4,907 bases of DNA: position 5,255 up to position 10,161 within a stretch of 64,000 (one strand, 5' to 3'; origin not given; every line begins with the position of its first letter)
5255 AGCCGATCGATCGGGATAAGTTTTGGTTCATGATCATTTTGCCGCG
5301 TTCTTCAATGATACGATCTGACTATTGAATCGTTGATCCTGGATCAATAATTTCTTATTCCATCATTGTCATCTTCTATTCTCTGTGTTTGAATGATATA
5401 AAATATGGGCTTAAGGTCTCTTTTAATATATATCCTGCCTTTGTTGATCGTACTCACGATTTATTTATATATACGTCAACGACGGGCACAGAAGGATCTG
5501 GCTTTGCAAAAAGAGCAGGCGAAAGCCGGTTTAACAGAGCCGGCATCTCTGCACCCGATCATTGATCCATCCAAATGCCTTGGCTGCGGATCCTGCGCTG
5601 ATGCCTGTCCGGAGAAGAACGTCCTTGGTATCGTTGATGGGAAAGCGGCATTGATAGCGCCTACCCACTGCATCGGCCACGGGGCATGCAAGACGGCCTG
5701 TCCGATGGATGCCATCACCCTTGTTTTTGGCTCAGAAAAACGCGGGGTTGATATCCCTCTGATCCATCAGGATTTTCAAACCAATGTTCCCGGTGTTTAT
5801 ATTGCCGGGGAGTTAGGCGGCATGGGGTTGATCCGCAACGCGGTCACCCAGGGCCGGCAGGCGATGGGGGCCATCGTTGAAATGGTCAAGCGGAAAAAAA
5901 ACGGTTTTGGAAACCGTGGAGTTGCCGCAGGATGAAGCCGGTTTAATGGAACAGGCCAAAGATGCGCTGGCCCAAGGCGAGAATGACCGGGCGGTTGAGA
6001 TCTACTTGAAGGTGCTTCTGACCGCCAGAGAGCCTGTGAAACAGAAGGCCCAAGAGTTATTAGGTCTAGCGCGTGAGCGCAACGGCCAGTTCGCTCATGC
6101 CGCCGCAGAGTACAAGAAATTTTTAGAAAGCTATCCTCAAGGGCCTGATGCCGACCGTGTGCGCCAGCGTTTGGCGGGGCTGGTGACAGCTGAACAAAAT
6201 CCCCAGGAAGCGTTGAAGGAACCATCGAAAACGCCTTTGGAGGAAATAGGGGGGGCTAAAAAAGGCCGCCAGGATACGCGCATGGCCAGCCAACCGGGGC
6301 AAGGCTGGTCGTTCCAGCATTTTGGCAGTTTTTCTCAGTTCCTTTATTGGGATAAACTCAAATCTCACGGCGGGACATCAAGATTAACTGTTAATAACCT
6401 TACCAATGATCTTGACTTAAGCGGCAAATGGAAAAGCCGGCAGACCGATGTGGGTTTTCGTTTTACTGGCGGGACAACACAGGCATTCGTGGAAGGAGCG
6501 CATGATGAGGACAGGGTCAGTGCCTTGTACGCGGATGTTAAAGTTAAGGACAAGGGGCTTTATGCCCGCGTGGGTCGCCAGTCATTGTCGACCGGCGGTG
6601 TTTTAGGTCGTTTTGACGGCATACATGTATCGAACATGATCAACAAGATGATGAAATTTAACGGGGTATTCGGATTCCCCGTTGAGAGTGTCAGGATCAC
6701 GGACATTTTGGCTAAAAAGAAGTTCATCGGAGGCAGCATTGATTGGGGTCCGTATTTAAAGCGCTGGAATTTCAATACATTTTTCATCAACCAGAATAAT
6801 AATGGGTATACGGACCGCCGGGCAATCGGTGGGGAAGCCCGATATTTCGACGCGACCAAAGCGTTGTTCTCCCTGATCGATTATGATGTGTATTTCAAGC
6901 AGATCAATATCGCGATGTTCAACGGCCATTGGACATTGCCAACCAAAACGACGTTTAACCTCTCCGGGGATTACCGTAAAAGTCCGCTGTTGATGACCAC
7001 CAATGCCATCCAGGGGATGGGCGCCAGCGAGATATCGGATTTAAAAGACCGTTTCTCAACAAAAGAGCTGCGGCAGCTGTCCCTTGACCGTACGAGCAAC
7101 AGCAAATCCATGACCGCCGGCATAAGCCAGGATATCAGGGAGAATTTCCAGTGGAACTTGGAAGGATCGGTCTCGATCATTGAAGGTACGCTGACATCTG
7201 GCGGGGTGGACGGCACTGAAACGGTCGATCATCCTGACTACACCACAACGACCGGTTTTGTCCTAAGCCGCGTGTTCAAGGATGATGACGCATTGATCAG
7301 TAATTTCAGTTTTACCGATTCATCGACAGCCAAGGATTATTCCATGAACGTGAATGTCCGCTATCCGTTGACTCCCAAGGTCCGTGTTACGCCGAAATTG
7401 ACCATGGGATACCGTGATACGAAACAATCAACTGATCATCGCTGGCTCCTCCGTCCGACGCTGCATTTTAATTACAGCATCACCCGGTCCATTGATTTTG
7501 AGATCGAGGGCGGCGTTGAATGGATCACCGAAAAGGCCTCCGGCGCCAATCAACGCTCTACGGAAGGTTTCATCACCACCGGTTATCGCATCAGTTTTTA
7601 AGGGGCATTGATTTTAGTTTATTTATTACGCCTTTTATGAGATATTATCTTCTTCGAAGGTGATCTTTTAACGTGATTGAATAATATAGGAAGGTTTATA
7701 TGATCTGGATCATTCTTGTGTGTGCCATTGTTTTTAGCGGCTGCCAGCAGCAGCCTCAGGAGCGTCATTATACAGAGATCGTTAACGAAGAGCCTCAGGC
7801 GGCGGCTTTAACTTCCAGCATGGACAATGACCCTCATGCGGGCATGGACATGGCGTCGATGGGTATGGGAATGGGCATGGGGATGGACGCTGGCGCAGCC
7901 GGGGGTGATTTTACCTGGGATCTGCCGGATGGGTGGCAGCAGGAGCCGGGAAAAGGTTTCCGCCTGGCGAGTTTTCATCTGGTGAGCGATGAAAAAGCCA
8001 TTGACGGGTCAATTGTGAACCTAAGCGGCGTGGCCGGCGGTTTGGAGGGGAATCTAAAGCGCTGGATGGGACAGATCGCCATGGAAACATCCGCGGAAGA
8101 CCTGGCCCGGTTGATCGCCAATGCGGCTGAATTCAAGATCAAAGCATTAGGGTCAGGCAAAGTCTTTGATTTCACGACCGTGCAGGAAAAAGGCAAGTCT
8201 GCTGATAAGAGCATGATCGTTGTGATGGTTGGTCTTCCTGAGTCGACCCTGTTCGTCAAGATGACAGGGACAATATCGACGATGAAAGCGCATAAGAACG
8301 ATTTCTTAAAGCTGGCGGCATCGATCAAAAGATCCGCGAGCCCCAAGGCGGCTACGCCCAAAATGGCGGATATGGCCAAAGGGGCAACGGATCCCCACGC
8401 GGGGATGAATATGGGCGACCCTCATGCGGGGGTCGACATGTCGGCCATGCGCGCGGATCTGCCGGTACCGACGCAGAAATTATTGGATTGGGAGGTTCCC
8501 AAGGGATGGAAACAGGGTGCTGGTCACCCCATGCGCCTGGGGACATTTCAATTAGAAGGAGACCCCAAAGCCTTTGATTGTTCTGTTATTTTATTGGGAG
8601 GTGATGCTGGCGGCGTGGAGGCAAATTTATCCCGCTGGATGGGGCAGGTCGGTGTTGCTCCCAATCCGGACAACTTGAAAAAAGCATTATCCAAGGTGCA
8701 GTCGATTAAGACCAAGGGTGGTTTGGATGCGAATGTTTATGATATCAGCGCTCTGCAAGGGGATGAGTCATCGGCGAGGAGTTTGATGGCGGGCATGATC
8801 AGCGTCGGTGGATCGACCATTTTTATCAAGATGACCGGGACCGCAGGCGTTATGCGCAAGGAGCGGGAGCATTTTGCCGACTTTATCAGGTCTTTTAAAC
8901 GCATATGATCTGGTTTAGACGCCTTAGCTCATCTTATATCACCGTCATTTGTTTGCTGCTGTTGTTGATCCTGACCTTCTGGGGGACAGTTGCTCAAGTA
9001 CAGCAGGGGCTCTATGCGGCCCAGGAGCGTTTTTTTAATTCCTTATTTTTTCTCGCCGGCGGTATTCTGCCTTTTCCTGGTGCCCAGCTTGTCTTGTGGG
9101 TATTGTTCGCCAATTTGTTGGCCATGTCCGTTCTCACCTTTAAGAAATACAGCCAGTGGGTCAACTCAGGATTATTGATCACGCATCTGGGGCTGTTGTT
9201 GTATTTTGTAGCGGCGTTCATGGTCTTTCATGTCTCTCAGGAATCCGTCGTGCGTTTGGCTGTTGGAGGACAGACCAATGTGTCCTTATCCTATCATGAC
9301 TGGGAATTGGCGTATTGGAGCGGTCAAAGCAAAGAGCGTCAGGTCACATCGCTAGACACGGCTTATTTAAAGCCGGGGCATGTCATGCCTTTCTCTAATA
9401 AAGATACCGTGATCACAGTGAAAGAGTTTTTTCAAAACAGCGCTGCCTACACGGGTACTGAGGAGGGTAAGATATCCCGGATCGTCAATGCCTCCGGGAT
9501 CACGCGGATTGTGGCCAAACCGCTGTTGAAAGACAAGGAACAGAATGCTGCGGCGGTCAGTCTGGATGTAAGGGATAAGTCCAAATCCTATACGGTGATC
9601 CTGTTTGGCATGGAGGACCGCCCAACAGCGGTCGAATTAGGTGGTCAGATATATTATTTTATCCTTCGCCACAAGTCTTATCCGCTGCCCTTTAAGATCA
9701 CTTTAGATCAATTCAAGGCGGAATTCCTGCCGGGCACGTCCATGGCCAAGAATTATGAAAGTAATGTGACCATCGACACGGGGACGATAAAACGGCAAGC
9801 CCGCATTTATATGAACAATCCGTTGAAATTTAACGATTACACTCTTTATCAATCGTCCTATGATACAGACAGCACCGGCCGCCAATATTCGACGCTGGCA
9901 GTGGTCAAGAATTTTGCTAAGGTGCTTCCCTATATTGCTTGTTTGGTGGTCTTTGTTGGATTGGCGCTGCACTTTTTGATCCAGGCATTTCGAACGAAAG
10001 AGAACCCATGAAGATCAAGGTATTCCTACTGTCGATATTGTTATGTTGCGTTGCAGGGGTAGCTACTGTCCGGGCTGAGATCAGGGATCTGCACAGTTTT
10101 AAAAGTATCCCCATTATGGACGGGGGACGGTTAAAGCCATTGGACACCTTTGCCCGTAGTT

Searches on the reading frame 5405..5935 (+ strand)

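Call 50: search_protein_families(library=pfam, proteins=[window:5405-5935:+], max_evalue=1e-8)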
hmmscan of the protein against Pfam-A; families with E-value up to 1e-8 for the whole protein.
window:5405-5935:+ (176 aa): 4 families
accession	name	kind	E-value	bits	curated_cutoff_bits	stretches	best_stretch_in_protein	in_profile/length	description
PF13237.11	Fer4_10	-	1.7e-12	47.5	25.5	1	50-100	1-53/53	4Fe-4S dicluster domain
PF12797.12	Fer4_2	-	1.8e-11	43.6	24.5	0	50-70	2-22/22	4Fe-4S binding domain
PF12838.12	Fer4_7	-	3.7e-11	43.8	27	0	50-71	30-51/52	4Fe-4S dicluster domain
PF00037.32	Fer4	-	6.8e-11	42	21.1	0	51-70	1-20/24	4Fe-4S binding domain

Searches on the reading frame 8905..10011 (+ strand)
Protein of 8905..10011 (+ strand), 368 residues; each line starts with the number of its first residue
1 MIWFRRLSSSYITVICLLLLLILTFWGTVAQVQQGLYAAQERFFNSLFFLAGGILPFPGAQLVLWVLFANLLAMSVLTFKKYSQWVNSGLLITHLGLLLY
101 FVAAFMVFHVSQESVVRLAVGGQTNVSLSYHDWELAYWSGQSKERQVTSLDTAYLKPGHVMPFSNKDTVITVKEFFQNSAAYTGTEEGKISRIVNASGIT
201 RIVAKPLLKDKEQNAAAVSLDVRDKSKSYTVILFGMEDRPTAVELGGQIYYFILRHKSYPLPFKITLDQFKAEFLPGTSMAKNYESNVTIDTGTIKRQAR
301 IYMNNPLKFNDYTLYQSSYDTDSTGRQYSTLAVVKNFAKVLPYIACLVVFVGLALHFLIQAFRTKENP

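Call 50: search_protein_families(library=pfam, proteins=[window:8905-10011:+], max_evalue=1e-8)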
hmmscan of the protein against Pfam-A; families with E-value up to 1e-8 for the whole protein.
window:8905-10011:+ (368 aa): 1 family
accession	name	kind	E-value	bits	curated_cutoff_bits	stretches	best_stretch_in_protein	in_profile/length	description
PF05140.19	ResB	-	9.2e-14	51.5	24.6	1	88-321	152-267/486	ResB-like family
